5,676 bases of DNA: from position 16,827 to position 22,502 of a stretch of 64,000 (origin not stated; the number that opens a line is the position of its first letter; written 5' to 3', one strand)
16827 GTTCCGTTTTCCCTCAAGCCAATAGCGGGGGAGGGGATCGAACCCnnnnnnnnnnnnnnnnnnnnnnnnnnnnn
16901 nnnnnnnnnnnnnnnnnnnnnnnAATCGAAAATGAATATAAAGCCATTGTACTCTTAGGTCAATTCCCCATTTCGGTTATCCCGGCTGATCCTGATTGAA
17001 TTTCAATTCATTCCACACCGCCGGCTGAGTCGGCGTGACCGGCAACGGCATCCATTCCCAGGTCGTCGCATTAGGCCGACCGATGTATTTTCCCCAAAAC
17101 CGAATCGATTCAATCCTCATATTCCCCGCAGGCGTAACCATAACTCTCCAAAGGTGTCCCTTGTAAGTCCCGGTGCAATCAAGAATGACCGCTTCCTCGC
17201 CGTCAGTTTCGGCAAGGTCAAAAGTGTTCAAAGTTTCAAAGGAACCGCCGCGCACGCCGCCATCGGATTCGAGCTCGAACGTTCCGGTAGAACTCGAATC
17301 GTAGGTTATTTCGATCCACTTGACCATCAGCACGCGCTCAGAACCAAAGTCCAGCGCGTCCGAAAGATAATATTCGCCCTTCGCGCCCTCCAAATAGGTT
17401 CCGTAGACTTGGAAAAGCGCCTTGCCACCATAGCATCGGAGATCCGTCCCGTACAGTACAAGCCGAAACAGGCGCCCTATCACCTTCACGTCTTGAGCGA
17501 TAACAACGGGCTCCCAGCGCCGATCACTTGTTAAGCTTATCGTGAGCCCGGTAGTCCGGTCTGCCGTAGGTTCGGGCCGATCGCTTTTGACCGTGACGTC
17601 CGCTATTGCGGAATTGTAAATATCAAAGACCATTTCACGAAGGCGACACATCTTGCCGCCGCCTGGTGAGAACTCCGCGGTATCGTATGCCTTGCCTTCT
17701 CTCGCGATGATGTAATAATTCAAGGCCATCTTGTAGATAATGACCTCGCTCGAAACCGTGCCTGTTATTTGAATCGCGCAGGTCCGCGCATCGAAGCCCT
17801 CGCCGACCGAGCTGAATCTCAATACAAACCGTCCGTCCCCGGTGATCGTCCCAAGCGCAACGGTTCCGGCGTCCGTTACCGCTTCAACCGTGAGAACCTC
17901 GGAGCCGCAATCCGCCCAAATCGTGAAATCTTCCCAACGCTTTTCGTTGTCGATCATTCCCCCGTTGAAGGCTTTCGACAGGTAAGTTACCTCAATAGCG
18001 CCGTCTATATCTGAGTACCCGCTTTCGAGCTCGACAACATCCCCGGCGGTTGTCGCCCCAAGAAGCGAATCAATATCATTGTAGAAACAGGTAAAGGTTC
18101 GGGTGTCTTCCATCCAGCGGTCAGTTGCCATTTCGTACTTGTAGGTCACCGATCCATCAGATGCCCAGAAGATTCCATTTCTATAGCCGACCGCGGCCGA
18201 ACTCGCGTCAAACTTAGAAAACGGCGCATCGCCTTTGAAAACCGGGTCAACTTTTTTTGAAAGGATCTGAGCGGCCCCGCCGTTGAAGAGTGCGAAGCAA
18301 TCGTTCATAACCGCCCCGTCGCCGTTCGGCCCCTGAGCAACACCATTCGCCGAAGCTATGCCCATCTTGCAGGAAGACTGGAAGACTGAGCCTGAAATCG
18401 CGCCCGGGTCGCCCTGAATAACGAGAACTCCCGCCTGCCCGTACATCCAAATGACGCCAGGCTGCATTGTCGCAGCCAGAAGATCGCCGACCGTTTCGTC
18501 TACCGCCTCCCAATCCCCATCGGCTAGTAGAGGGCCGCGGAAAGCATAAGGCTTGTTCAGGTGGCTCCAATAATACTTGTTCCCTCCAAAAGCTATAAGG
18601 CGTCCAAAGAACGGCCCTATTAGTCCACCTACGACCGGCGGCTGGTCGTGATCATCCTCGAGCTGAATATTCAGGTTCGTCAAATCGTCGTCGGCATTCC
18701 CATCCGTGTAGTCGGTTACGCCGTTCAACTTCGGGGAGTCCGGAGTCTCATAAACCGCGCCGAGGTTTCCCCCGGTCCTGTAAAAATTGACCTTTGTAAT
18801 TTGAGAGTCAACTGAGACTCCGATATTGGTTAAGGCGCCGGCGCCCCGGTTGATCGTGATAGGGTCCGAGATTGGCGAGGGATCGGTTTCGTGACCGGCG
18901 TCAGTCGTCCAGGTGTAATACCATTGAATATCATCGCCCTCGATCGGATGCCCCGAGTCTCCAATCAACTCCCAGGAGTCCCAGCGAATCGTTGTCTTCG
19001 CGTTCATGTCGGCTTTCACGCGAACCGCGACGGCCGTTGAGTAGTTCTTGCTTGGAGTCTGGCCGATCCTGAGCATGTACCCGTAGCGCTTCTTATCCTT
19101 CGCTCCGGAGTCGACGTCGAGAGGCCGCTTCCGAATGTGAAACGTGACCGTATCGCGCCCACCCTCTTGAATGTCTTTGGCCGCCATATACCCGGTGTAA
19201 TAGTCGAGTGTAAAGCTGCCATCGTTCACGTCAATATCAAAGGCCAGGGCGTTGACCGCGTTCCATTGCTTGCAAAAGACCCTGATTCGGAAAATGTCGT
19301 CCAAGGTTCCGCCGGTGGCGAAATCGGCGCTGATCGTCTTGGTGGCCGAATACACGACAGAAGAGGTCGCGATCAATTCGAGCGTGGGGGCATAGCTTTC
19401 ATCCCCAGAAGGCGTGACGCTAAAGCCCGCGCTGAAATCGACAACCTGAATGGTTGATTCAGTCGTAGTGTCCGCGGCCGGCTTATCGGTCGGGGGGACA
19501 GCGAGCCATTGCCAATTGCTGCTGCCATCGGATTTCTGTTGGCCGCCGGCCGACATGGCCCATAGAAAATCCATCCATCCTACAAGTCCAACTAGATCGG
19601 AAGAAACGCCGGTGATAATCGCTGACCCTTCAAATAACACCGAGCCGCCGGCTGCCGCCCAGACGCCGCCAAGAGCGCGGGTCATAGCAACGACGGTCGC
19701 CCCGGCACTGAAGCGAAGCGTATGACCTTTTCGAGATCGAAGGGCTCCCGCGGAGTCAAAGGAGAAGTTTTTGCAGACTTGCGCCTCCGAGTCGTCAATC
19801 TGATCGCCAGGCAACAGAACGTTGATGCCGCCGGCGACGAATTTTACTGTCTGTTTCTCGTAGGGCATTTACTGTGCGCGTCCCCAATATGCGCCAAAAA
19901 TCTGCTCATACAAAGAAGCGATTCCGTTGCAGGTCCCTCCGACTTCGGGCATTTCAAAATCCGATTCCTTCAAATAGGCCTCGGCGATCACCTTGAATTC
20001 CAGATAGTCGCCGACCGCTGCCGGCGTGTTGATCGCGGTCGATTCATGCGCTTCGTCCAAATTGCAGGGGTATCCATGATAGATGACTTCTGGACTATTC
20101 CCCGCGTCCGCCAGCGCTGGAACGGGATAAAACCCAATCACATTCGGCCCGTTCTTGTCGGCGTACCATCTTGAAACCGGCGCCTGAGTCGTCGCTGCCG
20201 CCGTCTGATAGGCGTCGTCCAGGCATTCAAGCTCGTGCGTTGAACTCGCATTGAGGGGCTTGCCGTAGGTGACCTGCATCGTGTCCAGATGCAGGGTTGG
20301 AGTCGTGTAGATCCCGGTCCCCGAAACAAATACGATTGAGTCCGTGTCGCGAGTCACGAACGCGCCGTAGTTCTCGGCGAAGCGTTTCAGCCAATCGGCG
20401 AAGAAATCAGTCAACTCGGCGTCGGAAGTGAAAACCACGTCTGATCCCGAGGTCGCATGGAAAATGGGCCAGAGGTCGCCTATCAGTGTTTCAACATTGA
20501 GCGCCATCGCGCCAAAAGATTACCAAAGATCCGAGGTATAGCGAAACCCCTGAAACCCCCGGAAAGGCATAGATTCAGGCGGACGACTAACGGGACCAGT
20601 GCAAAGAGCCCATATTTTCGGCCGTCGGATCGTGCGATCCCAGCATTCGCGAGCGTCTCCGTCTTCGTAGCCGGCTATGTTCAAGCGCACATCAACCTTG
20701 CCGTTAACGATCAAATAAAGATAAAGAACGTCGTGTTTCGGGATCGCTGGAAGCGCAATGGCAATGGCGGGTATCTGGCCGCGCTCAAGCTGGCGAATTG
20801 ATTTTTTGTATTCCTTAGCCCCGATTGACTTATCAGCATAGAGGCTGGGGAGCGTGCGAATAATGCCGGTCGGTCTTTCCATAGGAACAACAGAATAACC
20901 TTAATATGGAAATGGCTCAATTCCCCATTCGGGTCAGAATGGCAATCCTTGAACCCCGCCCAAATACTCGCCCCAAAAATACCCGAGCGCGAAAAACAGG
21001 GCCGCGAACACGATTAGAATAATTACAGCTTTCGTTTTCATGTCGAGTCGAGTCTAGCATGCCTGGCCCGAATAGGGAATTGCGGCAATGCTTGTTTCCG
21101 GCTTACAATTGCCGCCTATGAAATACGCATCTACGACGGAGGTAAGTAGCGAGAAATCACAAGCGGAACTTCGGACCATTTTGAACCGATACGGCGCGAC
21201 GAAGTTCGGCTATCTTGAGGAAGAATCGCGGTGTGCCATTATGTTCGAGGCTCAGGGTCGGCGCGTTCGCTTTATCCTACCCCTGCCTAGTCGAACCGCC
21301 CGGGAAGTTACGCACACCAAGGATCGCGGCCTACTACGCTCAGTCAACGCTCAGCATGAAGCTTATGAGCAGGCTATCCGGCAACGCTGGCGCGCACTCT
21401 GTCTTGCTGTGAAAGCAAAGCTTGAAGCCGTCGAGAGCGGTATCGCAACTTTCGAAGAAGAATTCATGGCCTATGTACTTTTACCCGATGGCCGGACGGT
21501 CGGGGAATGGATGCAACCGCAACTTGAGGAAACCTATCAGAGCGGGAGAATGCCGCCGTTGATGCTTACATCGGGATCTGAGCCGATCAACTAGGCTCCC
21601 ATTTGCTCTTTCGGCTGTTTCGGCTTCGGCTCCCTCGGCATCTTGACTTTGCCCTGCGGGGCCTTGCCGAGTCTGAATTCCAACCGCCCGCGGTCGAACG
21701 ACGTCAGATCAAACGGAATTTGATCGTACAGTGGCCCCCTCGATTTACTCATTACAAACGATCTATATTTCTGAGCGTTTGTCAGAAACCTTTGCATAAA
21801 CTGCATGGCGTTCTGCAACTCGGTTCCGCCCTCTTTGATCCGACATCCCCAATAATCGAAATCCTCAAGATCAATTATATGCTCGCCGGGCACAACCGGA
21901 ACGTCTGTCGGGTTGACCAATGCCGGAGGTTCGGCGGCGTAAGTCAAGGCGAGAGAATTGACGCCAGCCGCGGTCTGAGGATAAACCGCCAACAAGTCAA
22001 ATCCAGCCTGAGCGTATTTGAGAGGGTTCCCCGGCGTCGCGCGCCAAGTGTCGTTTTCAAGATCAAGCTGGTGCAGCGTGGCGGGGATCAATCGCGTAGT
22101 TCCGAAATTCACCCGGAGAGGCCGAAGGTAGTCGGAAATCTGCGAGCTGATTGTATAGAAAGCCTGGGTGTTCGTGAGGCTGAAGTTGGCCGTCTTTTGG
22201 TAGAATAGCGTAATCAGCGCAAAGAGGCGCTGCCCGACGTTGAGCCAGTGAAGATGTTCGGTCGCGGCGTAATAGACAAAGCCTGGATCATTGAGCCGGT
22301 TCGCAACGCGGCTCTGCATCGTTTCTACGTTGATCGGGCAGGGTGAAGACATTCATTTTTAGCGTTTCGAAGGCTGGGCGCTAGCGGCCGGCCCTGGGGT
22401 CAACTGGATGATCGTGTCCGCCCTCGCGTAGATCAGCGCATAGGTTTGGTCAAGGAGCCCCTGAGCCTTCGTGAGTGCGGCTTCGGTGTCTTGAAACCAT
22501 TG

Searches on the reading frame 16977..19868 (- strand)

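Call 21: search_protein_families(library=phrogs, proteins=[window:16977-19868:-], max_evalue=0.001)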
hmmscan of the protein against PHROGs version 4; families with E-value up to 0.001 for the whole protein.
window:16977-19868:- (963 aa): 1 family
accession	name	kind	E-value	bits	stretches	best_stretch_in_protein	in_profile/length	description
phrog_511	-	head and packaging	5.3e-11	42.6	1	139-443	452-595/862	internal virion protein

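Call 77: search_protein_families(library=pfam, proteins=[window:16977-19868:-], max_evalue=0.001)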
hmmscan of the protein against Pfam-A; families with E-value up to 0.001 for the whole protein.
window:16977-19868:- (963 aa): 0 families

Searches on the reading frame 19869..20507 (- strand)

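Call 21: search_protein_families(library=phrogs, proteins=[window:19869-20507:-], max_evalue=0.001)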
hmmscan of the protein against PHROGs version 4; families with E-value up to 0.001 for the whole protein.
window:19869-20507:- (212 aa): 0 families

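Call 77: search_protein_families(library=pfam, proteins=[window:19869-20507:-], max_evalue=0.001)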
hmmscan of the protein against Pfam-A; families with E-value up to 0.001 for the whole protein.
window:19869-20507:- (212 aa): 1 family
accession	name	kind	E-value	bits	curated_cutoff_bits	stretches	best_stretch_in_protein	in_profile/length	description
PF24175.2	SU10_adaptor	-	9.7e-09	36.4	27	1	27-183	19-161/194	SU10 adaptor protein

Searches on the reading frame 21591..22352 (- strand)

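Call 77: search_protein_families(library=pfam, proteins=[window:21591-22352:-], max_evalue=0.001)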
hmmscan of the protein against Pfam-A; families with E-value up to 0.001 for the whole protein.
window:21591-22352:- (253 aa): 1 family
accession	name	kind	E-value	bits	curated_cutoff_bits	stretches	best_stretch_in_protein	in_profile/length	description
PF24175.2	SU10_adaptor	-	3.1e-14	54.3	27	1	8-158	2-143/194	SU10 adaptor protein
